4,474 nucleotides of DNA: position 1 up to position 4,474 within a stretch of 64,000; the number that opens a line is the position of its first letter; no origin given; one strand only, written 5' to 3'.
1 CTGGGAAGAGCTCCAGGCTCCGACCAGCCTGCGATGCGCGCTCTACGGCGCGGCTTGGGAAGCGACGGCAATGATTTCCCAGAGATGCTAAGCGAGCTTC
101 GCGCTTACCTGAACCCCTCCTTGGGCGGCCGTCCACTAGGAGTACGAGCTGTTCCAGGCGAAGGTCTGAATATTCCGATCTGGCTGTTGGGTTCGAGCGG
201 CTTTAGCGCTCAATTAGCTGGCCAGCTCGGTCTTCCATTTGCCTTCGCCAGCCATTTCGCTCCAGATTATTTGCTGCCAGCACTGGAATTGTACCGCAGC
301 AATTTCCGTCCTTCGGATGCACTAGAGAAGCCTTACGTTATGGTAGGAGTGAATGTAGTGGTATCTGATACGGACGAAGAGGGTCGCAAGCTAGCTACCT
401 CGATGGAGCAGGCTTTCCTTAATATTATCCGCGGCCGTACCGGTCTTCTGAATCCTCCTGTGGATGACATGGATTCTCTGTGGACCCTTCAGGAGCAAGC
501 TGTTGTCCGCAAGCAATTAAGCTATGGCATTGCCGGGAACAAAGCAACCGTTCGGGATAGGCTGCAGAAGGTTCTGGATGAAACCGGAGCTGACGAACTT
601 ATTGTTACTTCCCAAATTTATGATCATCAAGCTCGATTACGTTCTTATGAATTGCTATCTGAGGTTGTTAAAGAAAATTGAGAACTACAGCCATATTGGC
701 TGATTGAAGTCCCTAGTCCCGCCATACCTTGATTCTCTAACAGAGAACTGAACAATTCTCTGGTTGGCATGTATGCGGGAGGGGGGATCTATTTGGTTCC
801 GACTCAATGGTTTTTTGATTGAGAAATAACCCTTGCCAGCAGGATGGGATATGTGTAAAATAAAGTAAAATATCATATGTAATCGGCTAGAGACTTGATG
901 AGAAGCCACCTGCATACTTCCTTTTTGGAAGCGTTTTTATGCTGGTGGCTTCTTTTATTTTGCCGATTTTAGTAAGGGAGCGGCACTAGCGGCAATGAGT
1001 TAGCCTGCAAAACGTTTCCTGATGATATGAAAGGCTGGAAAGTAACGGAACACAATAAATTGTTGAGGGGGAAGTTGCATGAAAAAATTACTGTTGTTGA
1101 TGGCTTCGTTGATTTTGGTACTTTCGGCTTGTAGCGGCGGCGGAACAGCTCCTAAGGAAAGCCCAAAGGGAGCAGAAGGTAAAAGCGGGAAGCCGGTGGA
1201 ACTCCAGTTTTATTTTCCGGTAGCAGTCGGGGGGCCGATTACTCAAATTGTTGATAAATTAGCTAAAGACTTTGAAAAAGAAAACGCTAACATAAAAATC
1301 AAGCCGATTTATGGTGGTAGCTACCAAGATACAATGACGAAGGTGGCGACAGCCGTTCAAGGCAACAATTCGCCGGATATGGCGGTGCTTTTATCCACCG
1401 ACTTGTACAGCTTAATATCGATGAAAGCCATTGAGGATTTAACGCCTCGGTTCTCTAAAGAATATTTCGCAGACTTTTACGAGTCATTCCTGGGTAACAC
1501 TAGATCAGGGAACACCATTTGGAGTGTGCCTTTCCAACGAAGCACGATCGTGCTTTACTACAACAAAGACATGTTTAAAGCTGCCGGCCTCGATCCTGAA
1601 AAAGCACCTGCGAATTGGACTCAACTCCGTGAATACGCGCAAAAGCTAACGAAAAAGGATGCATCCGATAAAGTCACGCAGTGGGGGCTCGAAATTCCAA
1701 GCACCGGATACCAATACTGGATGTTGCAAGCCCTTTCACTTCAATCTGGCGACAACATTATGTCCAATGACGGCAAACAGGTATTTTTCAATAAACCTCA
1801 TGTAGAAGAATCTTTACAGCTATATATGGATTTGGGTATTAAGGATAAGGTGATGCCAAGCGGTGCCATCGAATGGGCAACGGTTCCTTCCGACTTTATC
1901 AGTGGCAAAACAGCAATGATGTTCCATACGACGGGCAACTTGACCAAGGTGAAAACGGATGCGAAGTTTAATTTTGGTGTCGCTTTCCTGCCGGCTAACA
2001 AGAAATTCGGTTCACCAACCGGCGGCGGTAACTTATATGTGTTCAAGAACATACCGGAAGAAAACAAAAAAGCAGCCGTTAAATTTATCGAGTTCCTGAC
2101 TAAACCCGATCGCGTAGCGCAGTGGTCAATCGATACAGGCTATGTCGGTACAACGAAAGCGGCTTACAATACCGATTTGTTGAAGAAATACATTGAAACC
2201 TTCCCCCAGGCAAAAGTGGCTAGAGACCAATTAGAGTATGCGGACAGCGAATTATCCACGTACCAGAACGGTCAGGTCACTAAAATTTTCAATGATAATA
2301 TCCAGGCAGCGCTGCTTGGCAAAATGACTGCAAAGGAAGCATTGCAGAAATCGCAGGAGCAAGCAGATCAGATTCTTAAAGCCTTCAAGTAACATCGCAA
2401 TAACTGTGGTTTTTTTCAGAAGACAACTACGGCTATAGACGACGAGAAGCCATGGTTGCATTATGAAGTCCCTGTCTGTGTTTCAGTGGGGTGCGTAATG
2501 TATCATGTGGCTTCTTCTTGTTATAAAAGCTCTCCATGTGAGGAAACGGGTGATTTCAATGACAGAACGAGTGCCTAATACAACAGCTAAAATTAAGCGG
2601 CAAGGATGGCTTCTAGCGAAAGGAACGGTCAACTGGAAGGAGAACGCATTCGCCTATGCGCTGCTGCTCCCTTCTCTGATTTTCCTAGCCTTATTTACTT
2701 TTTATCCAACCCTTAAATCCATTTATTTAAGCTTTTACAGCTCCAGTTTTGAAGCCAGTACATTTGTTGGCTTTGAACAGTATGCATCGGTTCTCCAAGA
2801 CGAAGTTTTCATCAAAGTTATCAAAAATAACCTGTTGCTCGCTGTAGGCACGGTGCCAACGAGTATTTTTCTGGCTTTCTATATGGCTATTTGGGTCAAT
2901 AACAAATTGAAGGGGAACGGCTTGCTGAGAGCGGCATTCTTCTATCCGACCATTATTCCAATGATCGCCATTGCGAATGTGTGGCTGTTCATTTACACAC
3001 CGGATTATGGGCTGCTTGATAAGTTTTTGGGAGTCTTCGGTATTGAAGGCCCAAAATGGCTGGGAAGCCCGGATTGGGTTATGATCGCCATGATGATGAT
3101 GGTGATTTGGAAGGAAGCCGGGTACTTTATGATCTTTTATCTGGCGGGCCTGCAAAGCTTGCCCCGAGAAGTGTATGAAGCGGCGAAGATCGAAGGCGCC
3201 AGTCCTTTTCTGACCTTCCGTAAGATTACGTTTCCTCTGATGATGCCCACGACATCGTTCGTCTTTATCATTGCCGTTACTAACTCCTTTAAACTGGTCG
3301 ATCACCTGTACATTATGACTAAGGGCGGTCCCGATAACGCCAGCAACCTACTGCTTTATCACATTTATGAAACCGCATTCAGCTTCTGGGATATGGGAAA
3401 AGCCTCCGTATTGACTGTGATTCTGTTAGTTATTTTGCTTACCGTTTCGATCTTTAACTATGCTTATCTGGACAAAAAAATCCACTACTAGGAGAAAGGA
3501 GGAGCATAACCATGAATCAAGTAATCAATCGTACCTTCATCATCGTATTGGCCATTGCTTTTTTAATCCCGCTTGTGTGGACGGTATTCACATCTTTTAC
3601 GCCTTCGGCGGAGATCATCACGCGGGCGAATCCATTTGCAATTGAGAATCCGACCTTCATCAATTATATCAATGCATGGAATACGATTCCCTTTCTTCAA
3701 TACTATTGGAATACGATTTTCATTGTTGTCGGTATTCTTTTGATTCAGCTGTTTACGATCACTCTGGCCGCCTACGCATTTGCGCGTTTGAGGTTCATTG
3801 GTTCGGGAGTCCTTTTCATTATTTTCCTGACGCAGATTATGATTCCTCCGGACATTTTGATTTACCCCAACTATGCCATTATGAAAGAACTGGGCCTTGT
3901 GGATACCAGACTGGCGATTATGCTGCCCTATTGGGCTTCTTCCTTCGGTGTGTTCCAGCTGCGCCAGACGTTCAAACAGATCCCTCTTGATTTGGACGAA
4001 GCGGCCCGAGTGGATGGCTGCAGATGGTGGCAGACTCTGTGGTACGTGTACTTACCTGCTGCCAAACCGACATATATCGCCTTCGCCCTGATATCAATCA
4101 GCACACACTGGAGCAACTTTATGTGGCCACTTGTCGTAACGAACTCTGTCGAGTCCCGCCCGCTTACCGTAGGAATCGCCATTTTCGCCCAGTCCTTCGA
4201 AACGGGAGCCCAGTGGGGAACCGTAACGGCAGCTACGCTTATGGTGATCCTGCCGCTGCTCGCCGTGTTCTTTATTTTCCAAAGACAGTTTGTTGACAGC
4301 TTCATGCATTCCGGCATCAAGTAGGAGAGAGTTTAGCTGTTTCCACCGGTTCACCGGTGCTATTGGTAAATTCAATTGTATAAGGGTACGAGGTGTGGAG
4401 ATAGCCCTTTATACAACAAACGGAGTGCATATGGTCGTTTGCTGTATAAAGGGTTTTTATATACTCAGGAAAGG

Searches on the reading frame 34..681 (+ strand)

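Call 18: search_protein_families(library=pfam, proteins=[window:34-681:+], max_evalue=0.0001)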
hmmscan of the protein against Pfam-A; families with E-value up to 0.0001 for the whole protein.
window:34-681:+ (215 aa): 1 family
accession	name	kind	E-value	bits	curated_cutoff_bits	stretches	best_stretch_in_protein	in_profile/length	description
PF00296.26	Bac_luciferase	-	4.6e-11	43.1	27.9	1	36-187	154-313/314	Luciferase-like monooxygenase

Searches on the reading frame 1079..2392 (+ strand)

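Call 18: search_protein_families(library=pfam, proteins=[window:1079-2392:+], max_evalue=0.0001)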
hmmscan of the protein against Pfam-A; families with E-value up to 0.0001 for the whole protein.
window:1079-2392:+ (437 aa): 2 families
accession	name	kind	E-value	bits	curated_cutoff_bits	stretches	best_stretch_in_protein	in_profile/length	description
PF13416.11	SBP_bac_8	-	2e-48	166.1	27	1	60-373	1-276/279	Bacterial extracellular solute-binding protein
PF01547.30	SBP_bac_1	-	3.5e-37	129.5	26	1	54-344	4-304/307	Bacterial extracellular solute-binding protein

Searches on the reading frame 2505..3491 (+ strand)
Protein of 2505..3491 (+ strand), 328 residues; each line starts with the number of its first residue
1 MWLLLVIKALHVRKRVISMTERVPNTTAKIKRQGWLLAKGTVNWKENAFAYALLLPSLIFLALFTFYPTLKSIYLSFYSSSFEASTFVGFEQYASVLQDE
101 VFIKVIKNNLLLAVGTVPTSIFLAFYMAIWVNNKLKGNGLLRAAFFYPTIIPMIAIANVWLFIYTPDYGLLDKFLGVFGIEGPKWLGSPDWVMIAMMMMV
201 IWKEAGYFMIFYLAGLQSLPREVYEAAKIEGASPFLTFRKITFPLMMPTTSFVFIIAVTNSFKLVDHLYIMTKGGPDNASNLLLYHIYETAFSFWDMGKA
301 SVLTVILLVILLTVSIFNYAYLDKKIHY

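Call 18: search_protein_families(library=pfam, proteins=[window:2505-3491:+], max_evalue=0.0001)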
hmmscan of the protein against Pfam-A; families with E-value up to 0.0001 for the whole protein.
window:2505-3491:+ (328 aa): 1 family
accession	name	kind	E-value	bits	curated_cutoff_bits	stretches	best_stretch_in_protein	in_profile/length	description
PF00528.27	BPD_transp_1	-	1.5e-22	80.6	26.4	1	121-326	2-182/184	Binding-protein-dependent transport system inner membrane component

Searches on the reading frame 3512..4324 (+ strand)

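Call 18: search_protein_families(library=pfam, proteins=[window:3512-4324:+], max_evalue=0.0001)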
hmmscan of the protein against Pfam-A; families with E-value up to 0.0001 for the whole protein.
window:3512-4324:+ (270 aa): 1 family
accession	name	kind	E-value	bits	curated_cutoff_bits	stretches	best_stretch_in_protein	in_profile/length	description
PF00528.27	BPD_transp_1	-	7.2e-14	52.4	26.4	1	86-259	4-177/184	Binding-protein-dependent transport system inner membrane component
